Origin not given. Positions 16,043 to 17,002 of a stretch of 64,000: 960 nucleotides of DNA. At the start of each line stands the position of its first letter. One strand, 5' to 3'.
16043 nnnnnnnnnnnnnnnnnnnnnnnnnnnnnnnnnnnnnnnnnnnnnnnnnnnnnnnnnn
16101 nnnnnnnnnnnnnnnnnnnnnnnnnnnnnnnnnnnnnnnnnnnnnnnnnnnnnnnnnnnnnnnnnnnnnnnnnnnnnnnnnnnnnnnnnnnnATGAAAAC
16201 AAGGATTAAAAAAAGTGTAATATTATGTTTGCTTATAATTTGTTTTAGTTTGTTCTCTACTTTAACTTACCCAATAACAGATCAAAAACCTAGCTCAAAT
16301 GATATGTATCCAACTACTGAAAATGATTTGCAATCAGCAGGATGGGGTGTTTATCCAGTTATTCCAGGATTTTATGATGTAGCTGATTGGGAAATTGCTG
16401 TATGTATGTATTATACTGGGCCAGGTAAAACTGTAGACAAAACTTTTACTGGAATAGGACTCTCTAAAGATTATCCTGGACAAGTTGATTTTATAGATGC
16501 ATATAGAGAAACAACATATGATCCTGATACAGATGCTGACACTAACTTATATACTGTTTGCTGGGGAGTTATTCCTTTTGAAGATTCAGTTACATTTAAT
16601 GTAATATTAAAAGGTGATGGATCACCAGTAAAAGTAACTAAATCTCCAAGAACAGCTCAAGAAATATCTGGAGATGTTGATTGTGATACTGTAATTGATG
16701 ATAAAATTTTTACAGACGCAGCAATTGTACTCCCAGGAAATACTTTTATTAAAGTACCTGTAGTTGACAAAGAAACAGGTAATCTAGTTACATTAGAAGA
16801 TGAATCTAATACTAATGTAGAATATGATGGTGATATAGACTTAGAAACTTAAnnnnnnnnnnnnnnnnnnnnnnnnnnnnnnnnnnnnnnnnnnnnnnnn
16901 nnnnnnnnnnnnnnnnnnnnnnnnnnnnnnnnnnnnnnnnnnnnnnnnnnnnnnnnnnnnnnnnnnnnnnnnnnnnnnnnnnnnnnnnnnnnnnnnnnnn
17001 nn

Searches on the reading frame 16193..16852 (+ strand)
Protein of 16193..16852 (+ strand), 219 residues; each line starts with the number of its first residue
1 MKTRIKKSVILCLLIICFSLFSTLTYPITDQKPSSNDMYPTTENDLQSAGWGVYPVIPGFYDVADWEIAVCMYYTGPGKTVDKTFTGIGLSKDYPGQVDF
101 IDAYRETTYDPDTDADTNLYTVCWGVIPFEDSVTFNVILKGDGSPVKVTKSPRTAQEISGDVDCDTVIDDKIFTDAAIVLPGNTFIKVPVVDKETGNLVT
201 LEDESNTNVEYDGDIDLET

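Call 9: search_protein_families(library=pfam, proteins=[window:16193-16852:+], max_evalue=0.1)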
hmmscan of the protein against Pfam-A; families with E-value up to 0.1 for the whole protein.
window:16193-16852:+ (219 aa): 0 families

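Call 52: search_protein_families(library=ncbifam, proteins=[window:16193-16852:+], max_evalue=0.01)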
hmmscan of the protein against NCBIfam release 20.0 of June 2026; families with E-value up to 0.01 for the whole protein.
window:16193-16852:+ (219 aa): 0 families

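Call 62: find_homologous_proteins(query=window:16193-16849:+, max_evalue=0.001)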
Query window:16193-16849:+ (219 aa): 1 proteins with E <= 0.001 among 200 candidates.
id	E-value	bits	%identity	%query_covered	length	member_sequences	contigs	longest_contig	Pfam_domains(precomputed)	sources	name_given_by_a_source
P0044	2.0e-143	493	100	100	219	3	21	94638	-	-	-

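Call 79: search_protein_families(library=phrogs, proteins=[window:16193-16852:+], max_evalue=0.001)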
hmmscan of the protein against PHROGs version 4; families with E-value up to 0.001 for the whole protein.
window:16193-16852:+ (219 aa): 0 families

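Call 81: predict_structure(protein=window:16193-16849:+)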
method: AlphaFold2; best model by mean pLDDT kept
length: 219 residues; sequences in the alignment: 1
mean_pLDDT: 36.6   pTM: 0.19
mean pLDDT of the five models: 36.6, 34.6, 32.9, 30.4, 29.9
residues with pLDDT >= 90: 0; 70-90: 17; 50-70: 7; < 50: 195
segments of 3 or more residues with pLDDT < 50: 25-219
pLDDT, mean of each block of 10 residues (from residue 1): 69 84 50 33 32 33 38 36 35 37 33 36 30 28 27 25 27 27 29 34 31 30
secondary structure, 60 per line:
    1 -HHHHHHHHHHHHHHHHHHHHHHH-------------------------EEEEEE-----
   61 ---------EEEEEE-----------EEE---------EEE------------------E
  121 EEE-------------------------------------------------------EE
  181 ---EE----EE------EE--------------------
elements in order: H2-24 E50-55 E70-75 E87-89 E99-101 E120-123
